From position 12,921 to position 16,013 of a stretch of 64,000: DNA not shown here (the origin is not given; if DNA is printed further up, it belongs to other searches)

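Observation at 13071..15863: Single-polypeptide PrimPol (AEP) + SF2 helicase + DUF559 nuclease: candidate stand-alone conflict/defense enzyme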

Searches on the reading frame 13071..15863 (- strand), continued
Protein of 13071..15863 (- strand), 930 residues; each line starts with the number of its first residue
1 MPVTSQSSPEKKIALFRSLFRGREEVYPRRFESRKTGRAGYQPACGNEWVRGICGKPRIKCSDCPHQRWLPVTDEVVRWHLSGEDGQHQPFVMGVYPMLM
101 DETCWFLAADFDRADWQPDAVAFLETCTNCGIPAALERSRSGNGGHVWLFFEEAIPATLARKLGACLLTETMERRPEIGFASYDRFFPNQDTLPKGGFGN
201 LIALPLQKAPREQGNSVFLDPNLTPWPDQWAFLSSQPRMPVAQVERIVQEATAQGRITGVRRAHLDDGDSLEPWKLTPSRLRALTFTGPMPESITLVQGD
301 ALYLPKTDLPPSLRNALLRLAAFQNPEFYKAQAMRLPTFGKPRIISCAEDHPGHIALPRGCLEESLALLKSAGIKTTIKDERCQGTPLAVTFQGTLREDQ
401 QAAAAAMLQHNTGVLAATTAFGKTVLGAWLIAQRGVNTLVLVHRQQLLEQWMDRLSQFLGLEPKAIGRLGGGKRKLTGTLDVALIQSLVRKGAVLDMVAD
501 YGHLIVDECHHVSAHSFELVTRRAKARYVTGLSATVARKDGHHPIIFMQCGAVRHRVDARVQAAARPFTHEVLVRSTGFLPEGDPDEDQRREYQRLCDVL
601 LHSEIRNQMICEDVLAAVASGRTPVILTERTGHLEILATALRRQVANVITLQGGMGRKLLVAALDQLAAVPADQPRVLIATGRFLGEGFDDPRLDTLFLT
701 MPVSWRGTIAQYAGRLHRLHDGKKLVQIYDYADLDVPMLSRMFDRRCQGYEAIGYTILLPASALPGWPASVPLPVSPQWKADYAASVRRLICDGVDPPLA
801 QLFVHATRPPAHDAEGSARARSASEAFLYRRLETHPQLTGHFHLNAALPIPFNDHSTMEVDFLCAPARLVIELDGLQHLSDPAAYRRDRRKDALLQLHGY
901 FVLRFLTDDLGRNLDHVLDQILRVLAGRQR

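Call 75: get_annotated_region(hit=H20, flank=7000)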
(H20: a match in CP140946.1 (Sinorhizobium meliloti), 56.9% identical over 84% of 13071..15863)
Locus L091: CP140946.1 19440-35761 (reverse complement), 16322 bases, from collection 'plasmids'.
description: Sinorhizobium meliloti strain ml66 plasmid pMl1, complete sequence
organism: Sinorhizobium meliloti (NCBI taxid 382)
taxonomy: Bacteria; Pseudomonadota; Alphaproteobacteria; Hyphomicrobiales; Rhizobiaceae; Sinorhizobium; Sinorhizobium meliloti
host: -; source: Medicago lupulina,whole organism; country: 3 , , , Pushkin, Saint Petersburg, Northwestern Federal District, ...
typing (MOB-suite, as given by PLSDB): conjugative; replicon rep_cluster_471; relaxase MOBQ; mating-pair formation MPF_T
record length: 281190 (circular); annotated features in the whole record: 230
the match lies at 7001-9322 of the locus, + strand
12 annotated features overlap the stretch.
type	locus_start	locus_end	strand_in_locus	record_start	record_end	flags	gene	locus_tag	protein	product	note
CDS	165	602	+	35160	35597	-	-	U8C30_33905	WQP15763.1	hypothetical protein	-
CDS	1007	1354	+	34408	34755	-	-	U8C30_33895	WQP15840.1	OST-HTH/LOTUS domain-containing protein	-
CDS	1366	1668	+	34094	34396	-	-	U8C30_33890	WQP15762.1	mobilization protein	-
CDS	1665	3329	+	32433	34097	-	-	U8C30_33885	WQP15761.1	type IV secretory system conjugative DNA transfer family protein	-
CDS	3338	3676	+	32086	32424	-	-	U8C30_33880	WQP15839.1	hypothetical protein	-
CDS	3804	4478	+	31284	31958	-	-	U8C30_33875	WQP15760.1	SDR family NAD(P)-dependent oxidoreductase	-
CDS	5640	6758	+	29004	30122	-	-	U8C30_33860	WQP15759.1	TniQ family protein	-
CDS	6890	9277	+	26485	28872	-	-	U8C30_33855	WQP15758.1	DEAD/DEAH box helicase family protein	-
CDS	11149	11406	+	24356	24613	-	-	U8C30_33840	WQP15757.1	type II toxin-antitoxin system VapB family antitoxin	-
CDS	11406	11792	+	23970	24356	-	-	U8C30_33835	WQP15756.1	type II toxin-antitoxin system VapC family toxin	-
CDS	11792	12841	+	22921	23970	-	-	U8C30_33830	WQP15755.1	site-specific integrase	-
CDS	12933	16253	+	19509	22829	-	-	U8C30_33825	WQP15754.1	DEAD/DEAH box helicase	-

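Call 76: get_annotated_region(hit=H37, flank=7000)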
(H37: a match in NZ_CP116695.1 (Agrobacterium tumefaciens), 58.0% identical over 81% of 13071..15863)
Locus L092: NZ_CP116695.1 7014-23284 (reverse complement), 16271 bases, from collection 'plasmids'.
description: Agrobacterium tumefaciens strain A74a plasmid pAtA74a_b, complete sequence
organism: Agrobacterium tumefaciens (NCBI taxid 358)
taxonomy: Bacteria; Pseudomonadota; Alphaproteobacteria; Hyphomicrobiales; Rhizobiaceae; Agrobacterium; Agrobacterium tumefaciens
host: -; source: Lavender,cell culture; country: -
typing (MOB-suite, as given by PLSDB): conjugative; replicon rep_cluster_593; relaxase MOBQ; mating-pair formation MPF_T
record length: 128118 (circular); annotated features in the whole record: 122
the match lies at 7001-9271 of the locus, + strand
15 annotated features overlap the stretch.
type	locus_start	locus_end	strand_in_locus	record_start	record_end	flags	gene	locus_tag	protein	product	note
CDS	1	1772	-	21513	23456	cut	-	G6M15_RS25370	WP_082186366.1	HAD hydrolase family protein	-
CDS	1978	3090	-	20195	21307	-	-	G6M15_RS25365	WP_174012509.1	RHE_PE00001 family protein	-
CDS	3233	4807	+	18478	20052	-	-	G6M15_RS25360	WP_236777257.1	transposase family protein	-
CDS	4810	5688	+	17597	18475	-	-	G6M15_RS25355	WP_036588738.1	TniB family NTP-binding protein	-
CDS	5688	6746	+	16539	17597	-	-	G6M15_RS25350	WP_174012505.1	TniQ family protein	-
CDS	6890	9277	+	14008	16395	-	-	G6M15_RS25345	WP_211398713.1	DEAD/DEAH box helicase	-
CDS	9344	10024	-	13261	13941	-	-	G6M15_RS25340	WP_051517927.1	SMC-Scp complex subunit ScpB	-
CDS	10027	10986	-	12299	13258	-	-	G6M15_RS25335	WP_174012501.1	DUF1403 family protein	-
CDS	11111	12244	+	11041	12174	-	-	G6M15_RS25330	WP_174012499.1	site-specific integrase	GO:0015074 - DNA integration [Evidence IEA]; GO:0006310 - DNA recombination [Evidence IEA]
CDS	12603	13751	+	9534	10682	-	-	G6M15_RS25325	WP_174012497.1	site-specific integrase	GO:0015074 - DNA integration [Evidence IEA]; GO:0006310 - DNA recombination [Evidence IEA]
CDS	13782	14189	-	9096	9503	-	-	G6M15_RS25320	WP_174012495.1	VOC family protein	-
CDS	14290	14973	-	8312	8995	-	-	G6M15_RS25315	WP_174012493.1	EthD domain-containing protein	-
CDS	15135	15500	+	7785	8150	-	-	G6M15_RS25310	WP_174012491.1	helix-turn-helix domain-containing protein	-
CDS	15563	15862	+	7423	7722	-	-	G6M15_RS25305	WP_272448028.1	LysR substrate-binding domain-containing protein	-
CDS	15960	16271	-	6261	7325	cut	-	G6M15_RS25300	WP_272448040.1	serine hydrolase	-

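Call 78: search_protein_families(library=pfam, proteins=[L064:3711-5273:+, L038:8459-9547:+, L013:3151-4110:-, L084:8339-8950:+, L084:8950-9831:+, L044:12872-14020:+, L050:9176-9784:+, L003:12888-13961:+, L004:7639-8418:-, L008:8648-9634:+], max_evalue=0.001)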
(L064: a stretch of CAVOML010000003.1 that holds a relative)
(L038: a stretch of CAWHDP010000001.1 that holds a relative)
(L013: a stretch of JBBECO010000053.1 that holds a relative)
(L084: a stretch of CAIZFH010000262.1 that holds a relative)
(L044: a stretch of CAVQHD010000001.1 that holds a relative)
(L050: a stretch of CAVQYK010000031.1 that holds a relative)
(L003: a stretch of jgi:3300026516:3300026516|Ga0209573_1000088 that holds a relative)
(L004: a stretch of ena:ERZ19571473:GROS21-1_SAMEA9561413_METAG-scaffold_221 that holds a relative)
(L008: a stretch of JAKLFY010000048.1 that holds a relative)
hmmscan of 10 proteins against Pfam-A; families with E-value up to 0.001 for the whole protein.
L064:3711-5273:+ (520 aa): 2 families
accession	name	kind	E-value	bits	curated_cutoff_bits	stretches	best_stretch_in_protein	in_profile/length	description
PF00005.33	ABC_tran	-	4.9e-43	147.4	25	2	37-183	1-137/137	ABC transporter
PF13304.12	AAA_21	-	1.3e-08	35.7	27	0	50-87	2-35/304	AAA domain, putative AbiEii toxin, Type IV TA system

L038:8459-9547:+ (362 aa): 2 families
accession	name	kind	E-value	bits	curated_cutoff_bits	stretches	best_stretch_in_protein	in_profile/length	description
PF00589.27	Phage_integrase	-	8.6e-34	117.2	27.1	1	184-346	2-171/172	Phage integrase family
PF24624.1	Int_N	-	0.00012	23.2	27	1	73-174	4-98/100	Phage integrase, N-terminal domain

L013:3151-4110:- (319 aa): 1 family
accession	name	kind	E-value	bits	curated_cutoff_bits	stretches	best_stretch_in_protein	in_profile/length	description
PF08843.17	AbiEii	-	1.1e-27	97.9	22.5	1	44-309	9-236/238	Nucleotidyl transferase AbiEii toxin, Type IV TA system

L084:8339-8950:+ (203 aa): 1 family
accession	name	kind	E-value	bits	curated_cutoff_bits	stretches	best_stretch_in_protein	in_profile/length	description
PF13338.12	AbiEi_4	-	9.6e-12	45.3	25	1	10-58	1-49/49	Transcriptional regulator, AbiEi antitoxin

L084:8950-9831:+ (293 aa): 1 family
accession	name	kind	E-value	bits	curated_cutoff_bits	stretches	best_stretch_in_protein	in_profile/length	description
PF08843.17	AbiEii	-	5.8e-32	112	22.5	1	43-271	1-228/238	Nucleotidyl transferase AbiEii toxin, Type IV TA system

L044:12872-14020:+ (382 aa): 0 families

L050:9176-9784:+ (202 aa): 0 families

L003:12888-13961:+ (357 aa): 0 families

L004:7639-8418:- (259 aa): 0 families

L008:8648-9634:+ (328 aa): 1 family
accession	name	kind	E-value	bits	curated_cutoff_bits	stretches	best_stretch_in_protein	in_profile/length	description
PF08843.17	AbiEii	-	4.3e-31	109.1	22.5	1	52-286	1-233/238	Nucleotidyl transferase AbiEii toxin, Type IV TA system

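Call 80: find_related_loci(query=A1, collection=viral_contigs, flank=8000)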
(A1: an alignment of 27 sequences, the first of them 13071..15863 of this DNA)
Query A1 (930 aa) in viral_contigs; peptide patterns used: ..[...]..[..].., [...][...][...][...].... (x = any residue, [..] = any of these).
600 stretches matched a pattern (row limit reached: there are more); 308 encode a relative of the query (tblastn E <= 1e-3); the best 80 are kept; 80 distinct loci.
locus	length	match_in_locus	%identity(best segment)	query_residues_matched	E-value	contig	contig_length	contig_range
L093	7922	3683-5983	55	15-785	0e+0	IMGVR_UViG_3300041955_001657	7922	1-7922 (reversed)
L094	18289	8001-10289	61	2-757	0e+0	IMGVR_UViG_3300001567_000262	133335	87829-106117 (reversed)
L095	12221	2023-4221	49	8-757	0e+0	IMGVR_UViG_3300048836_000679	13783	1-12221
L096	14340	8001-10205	50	5-757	0e+0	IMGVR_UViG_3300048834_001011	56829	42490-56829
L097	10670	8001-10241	47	4-755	0e+0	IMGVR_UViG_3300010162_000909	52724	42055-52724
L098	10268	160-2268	49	37-755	0e+0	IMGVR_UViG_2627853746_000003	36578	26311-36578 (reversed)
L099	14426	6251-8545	45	2-762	0e+0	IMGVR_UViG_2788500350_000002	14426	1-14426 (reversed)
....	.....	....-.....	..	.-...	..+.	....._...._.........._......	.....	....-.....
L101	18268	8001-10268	45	8-758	0e+0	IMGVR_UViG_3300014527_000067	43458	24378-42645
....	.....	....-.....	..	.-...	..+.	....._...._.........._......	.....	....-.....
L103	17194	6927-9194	44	8-758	0e+0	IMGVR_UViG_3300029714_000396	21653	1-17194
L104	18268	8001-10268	45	8-758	0e+0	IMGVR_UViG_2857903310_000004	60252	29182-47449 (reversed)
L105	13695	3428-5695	45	8-758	0e+0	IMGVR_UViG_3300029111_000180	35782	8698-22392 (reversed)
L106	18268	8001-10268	45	8-758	0e+0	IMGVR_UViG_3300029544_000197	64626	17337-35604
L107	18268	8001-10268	45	8-758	0e+0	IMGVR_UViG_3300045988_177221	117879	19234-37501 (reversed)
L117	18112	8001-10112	33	8-757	4e-121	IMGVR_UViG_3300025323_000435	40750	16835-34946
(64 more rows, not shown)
